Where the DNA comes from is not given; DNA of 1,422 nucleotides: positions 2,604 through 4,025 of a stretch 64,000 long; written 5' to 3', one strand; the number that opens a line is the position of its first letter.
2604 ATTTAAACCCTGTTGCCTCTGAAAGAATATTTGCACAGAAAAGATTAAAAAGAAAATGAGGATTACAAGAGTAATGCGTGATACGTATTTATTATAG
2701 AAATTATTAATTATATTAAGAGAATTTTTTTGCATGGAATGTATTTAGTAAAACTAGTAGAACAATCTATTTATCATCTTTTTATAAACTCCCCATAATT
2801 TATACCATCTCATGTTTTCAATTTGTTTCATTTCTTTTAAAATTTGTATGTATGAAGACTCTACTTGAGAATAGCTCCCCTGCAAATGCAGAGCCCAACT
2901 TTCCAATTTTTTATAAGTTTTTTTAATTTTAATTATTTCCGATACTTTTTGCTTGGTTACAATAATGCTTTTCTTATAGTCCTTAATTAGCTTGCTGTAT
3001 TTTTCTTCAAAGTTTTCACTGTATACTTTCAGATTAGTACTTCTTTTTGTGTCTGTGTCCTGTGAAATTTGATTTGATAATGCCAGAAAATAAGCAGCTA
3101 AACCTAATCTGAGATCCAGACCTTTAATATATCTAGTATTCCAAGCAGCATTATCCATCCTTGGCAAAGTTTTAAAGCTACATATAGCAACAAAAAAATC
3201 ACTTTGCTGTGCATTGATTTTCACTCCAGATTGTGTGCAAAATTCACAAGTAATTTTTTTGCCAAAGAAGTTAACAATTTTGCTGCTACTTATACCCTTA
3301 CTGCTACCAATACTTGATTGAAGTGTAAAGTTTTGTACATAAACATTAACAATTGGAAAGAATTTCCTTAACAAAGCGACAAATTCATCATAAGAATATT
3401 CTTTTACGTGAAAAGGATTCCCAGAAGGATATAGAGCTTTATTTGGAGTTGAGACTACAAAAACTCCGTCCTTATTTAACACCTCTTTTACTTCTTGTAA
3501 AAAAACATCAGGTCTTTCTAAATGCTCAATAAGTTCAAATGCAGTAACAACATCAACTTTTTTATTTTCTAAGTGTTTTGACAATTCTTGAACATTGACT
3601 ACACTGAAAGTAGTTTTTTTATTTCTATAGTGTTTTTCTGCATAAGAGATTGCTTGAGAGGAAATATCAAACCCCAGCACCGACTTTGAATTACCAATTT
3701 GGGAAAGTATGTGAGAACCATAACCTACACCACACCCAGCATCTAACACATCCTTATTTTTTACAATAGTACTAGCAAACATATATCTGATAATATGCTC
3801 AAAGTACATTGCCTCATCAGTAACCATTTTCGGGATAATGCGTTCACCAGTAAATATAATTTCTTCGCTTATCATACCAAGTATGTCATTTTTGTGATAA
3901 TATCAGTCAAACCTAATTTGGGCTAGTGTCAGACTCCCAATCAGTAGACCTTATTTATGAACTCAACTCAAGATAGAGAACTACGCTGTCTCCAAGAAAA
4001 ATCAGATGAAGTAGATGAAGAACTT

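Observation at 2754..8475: ABC-transporter-dependent glycan pathway with a coiled-coil-tailed methyltransferase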

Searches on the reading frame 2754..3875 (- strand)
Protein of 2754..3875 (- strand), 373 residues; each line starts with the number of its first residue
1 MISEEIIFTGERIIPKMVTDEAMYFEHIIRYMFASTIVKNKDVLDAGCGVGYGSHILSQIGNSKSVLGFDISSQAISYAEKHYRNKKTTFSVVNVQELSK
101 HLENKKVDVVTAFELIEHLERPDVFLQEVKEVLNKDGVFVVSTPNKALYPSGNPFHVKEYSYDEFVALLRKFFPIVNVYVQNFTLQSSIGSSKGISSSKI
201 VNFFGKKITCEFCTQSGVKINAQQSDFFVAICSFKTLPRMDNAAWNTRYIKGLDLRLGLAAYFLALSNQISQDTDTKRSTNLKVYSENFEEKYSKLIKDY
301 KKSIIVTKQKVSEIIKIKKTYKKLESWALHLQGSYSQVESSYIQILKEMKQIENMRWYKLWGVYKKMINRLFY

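Call 4: search_protein_families(library=pfam, proteins=[window:2754-3875:-], max_evalue=0.01)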
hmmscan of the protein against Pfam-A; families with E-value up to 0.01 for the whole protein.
window:2754-3875:- (373 aa): 14 families
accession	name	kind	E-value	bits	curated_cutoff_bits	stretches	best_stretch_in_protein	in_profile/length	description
PF13847.12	Methyltransf_31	-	3e-23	82.5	27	1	38-145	2-113/145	Methyltransferase domain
PF08241.18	Methyltransf_11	-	6.6e-18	65.6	21.2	1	44-141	1-95/95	Methyltransferase domain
PF13489.12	Methyltransf_23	-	1.2e-16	61.3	27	1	30-148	14-123/164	Methyltransferase domain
PF13649.12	Methyltransf_25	-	5.2e-16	59.5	27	1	43-137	1-97/97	Methyltransferase domain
PF08242.18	Methyltransf_12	-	1e-14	55.5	30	1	44-139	1-98/98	Methyltransferase domain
PF06325.19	PrmA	-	2e-07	31.3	22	1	37-142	159-259/296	Ribosomal protein L11 methyltransferase (PrmA)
PF05175.20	MTS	-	5.2e-07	29.9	23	1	36-111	26-103/170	Methyltransferase small domain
PF05724.17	TPMT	-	3.1e-05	24.2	26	1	28-182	26-192/218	Thiopurine S-methyltransferase (TPMT)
PF13679.12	Methyltransf_32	-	7.3e-05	23.2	27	1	32-112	16-107/143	Methyltransferase domain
PF08003.17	Methyltransf_9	-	0.00019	20.9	23.8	1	38-143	114-219/315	Protein of unknown function (DUF1698)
PF01728.25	FtsJ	-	0.00027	21.3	24.1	1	37-112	19-97/181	FtsJ-like methyltransferase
PF05219.18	DREV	-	0.0013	18.4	26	1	38-142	93-187/265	DREV methyltransferase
PF02390.23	Methyltransf_4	-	0.0081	16.1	24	0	40-91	2-49/173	Putative methyltransferase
PF12847.13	Methyltransf_18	-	0.0094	16.4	27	0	34-110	9-86/151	Methyltransferase domain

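Call 5: search_protein_families(library=ncbifam, proteins=[window:2754-3875:-], max_evalue=0.01)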
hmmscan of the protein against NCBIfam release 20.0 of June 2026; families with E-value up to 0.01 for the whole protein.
window:2754-3875:- (373 aa): 39 families (the best 25 are shown)
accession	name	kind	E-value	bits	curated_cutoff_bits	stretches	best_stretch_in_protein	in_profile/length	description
TIGR01983.1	UbiG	equivalog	3.9e-18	65.6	102.95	1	36-148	46-158/228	bifunctional 2-polyprenyl-6-hydroxyphenol methylase/3-demethylubiquinol 3-O-methyltransferase UbiG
TIGR02072.1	BioC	equivalog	3.4e-13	50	184.95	1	38-145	33-136/244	malonyl-ACP O-methyltransferase BioC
TIGR04345.1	ovoA_Cterm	equivalog_domain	1e-11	44.8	170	2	25-105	26-105/242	putative 4-mercaptohistidine N1-methyltransferase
NF043040.1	corrin_prot_MT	hypoth_equivalog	2.4e-11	43.5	180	1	33-142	34-148/216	corrinoid protein-associated methyltransferase CpaM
NF045667.1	MTase_DVU1556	equivalog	2.5e-09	36.9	155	1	36-142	19-120/213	DVU_1556 family methyltransferase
NF008300.0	PRK11088.1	equivalog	3.3e-09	36.6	303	1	34-146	80-184/272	23S rRNA (guanine(745)-N(1))-methyltransferase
TIGR01934.1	MenG_MenH_UbiE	subfamily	1.1e-08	34.7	158.35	1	36-142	36-142/223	ubiquinone/menaquinone biosynthesis methyltransferase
NF001244.0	PRK00216.1-5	equivalog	1.3e-08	34.4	216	1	38-141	47-153/236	bifunctional demethylmenaquinone methyltransferase/2-methoxy-6-polyprenyl-1,4-benzoquinol methylase UbiE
NF045825.1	FAmtase_mtf2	equivalog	1.4e-08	34.3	400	1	34-141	53-158/248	fatty-acid O-methyltransferase Mtf2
NF008264.0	PRK11036.1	equivalog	1.9e-08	34.1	366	1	38-141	43-147/261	tRNA uridine 5-oxyacetic acid(34) methyltransferase CmoM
NF004851.0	PRK06202.1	equivalog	2.1e-08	33.9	243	1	21-124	44-147/237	hypothetical protein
NF011650.0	PRK15068.1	equivalog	4.9e-08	32.2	209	1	38-143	121-227/324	tRNA 5-methoxyuridine(34)/uridine 5-oxyacetic acid(34) synthase CmoB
TIGR02021.1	BchM-ChlM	equivalog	9.7e-08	31.7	158.9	1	33-123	48-135/218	magnesium protoporphyrin IX methyltransferase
TIGR00452.1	TIGR00452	equivalog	1.2e-07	30.9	275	1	38-143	116-221/316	tRNA 5-methoxyuridine(34)/uridine 5-oxyacetic acid(34) synthase CmoB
NF041255.1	mycofact_MftM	equivalog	5.4e-07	29.2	200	1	32-124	132-222/289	mycofactocin oligosaccharide methyltransferase MftM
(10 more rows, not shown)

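Call 7: search_solved_structures(query=window:2754-3875:-, max_evalue=0.001, show_alignments=2)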
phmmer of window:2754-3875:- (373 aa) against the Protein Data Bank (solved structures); distinct sequences matched with E-value up to 0.001: 19.
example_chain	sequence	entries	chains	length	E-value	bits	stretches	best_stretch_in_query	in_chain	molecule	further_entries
3l8d_A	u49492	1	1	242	7.4e-10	41.7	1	32-162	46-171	Methyltransferase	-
6uak_A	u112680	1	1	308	8.6e-07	31.6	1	39-204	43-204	SAM dependent methyltransferase LahSB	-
9rfr_A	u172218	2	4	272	1.6e-06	30.8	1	27-136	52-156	Ubiquinone biosynthesis O-methyltransferase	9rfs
3mgg_A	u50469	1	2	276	3.1e-06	29.8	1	39-141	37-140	Methyltransferase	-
1ve3_A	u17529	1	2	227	1e-05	28.1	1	37-142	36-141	hypothetical protein PH0226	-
8rdl_A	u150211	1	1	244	1.9e-05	27.2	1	37-121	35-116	ToxA protein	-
6gkv_A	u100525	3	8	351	2e-05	27.1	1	31-141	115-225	Coclaurine N-methyltransferase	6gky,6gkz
9h0d_A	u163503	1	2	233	4.3e-05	26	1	33-166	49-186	Thiol methyltransferase 1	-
5wp5_A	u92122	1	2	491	6.2e-05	25.5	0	36-151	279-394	Phosphomethylethanolamine N-methyltransferase 2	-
3cc8_A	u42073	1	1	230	8.2e-05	25.1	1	39-169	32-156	Putative methyltransferase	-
7v2s_A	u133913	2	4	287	0.00021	23.8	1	40-138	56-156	Methyltranfer_dom domain-containing protein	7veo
7ebs_A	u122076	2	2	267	0.00025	23.5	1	41-139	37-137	Juvenile hormone acid methyltransferase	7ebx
7ejb_A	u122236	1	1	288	0.00029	23.3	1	41-139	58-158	Juvenile hormone acid methyltransferase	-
7ec0_A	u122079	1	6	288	0.00029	23.3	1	41-139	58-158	Juvenile hormone acid methyltransferase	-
4kdr_A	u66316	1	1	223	0.00036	23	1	40-146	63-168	3-demethylubiquinone-9 3-methyltransferase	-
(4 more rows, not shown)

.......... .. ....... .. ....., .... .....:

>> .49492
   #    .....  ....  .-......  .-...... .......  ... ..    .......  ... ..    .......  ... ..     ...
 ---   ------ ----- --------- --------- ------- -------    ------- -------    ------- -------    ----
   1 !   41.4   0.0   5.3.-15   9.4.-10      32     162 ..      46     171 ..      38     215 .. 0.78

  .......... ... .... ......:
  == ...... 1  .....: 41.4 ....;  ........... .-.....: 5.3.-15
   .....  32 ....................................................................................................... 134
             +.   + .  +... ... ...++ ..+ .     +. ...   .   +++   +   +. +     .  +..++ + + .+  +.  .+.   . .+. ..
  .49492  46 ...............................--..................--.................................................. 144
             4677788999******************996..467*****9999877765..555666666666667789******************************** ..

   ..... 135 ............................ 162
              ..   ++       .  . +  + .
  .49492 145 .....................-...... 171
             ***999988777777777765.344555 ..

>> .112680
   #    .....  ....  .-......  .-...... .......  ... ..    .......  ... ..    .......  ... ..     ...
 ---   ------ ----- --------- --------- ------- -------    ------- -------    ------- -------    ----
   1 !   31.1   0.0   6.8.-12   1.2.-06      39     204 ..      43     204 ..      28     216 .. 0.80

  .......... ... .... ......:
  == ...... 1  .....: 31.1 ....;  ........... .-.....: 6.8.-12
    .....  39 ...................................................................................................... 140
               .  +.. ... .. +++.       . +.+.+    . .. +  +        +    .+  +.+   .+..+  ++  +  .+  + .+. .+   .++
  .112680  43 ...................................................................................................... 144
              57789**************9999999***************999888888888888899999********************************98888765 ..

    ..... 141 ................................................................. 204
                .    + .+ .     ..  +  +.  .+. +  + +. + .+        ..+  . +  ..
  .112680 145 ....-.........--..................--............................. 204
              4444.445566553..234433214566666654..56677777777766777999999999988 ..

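Call 9: find_homologous_proteins(query=window:2754-3875:-, max_evalue=0.001)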
Query window:2754-3875:- (373 aa): 263 proteins with E <= 0.001 among 2362 candidates; the best 120 are listed.
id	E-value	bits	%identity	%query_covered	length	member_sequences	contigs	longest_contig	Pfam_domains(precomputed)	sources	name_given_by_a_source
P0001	1.5e-242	822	100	100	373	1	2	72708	PF13847.13,PF13489.13,PF06325.20,PF05175.21,PF13649.13,PF08241.19,PF08242.19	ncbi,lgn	-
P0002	8.7e-47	178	44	60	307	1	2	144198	PF13489.13,PF08003.18,PF05724.18,PF02353.27,PF02475.24,PF08241.19,PF13847.13,PF06325.20,PF03848.21,PF05175.21,PF13649.13,PF01564.24,PF03291.23,PF01728.26,PF01209.25,PF08242.19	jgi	-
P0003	7.0e-46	175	42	65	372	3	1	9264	PF13489.13,PF08003.18,PF05724.18,PF02353.27,PF02475.24,PF08241.19,PF13847.13,PF06325.20,PF05175.21,PF13649.13,PF03291.23,PF01728.26,PF01209.25,PF13946.12,PF08242.19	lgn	-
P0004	5.7e-43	165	42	62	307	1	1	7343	PF13489.13,PF08003.18,PF02353.27,PF08241.19,PF05891.19,PF13847.13,PF06325.20,PF05175.21,PF13649.13,PF03291.23,PF01728.26,PF01209.25,PF08242.19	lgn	-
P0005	8.8e-43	165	42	62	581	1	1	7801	PF13489.13,PF08003.18,PF02353.27,PF03141.23,PF00535.33,PF08241.19,PF13847.13,PF05175.21,PF13649.13,PF03291.23,PF01728.26,PF01209.25,PF08242.19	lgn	-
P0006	2.4e-42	163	34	88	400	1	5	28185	PF07021.19,PF13847.13,PF13489.13,PF02353.27,PF13649.13,PF08241.19,PF08242.19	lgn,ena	-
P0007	1.1e-41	161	39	71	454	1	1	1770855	PF13847.13,PF13489.13,PF02353.27,PF05175.21,PF13649.13,PF03141.23,PF01209.25,PF08241.19,PF08242.19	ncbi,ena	-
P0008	3.2e-39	153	41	61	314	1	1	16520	PF13489.13,PF08003.18,PF02353.27,PF03141.23,PF08241.19,PF13847.13,PF05175.21,PF13649.13,PF03291.23,PF01728.26,PF01209.25,PF08242.19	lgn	-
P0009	1.6e-36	144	39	61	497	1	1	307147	PF13489.13,PF08003.18,PF02353.27,PF02475.24,PF13118.12,PF08241.19,PF13847.13,PF06325.20,PF05175.21,PF08614.17,PF13649.13,PF01135.26,PF14772.12,PF01209.25,PF08242.19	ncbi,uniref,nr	ncbi:class I SAM-dependent methyltransferase [Brevibacillus migulae]|uniref:class I SAM-dependent me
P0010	7.9e-36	142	29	95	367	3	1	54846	PF13847.13,PF13489.13,PF06325.20,PF05175.21,PF13649.13,PF03141.23,PF01209.25,PF08241.19,PF08242.19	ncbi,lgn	-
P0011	1.5e-35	141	42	49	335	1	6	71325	PF07021.19,PF13847.13,PF13489.13,PF08003.18,PF06325.20,PF02353.27,PF05175.21,PF13649.13,PF03291.23,PF08241.19,PF08242.19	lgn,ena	-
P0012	2.9e-35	140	36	64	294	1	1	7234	PF13489.13,PF08003.18,PF05724.18,PF02353.27,PF08241.19,PF07021.19,PF13847.13,PF05175.21,PF13649.13,PF01135.26,PF01209.25,PF08242.19,PF01555.25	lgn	-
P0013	1.0e-34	138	31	82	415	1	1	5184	PF13489.13,PF08003.18,PF05724.18,PF02353.27,PF05219.18,PF08241.19,PF13847.13,PF06325.20,PF05175.21,PF13649.13,PF01209.25,PF08242.19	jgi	jgi:SAM-dependent methyltransferase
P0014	1.4e-34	138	46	48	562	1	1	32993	PF13489.13,PF08003.18,PF10111.15,PF03141.23,PF00535.33,PF08241.19,PF05401.17,PF13847.13,PF13632.13,PF06325.20,PF03848.21,PF05175.21,PF13641.13,PF13649.13,PF08242.19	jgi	-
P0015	1.6e-34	138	41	51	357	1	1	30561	PF07021.19,PF13847.13,PF13489.13,PF02353.27,PF13649.13,PF01209.25,PF08241.19,PF08242.19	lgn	-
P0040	6.1e-32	129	44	48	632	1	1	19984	PF13489.13,PF08003.18,PF02353.27,PF13477.13,PF13579.13,PF13524.13,PF13439.13,PF08241.19,PF13692.13,PF13847.13,PF00534.27,PF13649.13,PF08242.19,PF20706.4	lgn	-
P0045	9.8e-32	129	37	61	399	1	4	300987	PF13847.13,PF13489.13,PF06325.20,PF02353.27,PF05175.21,PF13649.13,PF03141.23,PF01209.25,PF08241.19,PF08242.19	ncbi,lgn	-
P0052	1.9e-31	128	37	62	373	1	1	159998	PF13847.13,PF13489.13,PF13649.13,PF03141.23,PF01209.25,PF08241.19,PF08242.19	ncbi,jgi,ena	-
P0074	3.9e-30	123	38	62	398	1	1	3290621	PF13847.13,PF13489.13,PF05175.21,PF13649.13,PF01209.25,PF08241.19,PF08242.19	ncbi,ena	-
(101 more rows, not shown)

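Call 10: list_cluster_members(proteins=[P0001, P0010, P0007, P0045, P0074, P0052])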
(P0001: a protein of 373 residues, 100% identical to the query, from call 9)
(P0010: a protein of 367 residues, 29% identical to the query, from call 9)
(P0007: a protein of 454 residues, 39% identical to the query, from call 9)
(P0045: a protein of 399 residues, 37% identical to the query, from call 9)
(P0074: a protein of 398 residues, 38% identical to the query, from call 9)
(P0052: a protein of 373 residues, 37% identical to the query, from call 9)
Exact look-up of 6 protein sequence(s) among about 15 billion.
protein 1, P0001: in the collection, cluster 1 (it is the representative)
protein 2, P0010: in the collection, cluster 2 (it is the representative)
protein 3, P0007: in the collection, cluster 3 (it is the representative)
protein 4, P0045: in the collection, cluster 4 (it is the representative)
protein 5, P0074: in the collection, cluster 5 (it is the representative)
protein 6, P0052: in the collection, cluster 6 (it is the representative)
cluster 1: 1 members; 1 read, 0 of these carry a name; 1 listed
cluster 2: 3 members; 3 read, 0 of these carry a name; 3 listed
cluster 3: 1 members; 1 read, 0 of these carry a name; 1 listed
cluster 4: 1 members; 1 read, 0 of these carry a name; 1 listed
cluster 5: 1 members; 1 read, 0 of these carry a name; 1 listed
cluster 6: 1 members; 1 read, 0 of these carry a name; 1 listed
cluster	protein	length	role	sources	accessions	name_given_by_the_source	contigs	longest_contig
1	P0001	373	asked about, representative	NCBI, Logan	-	-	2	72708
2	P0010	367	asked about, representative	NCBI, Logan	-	-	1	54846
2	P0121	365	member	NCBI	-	-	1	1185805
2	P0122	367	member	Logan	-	-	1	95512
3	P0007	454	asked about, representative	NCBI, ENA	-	-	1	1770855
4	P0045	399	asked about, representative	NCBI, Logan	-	-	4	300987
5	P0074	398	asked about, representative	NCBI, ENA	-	-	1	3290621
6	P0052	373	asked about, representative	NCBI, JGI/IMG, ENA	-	-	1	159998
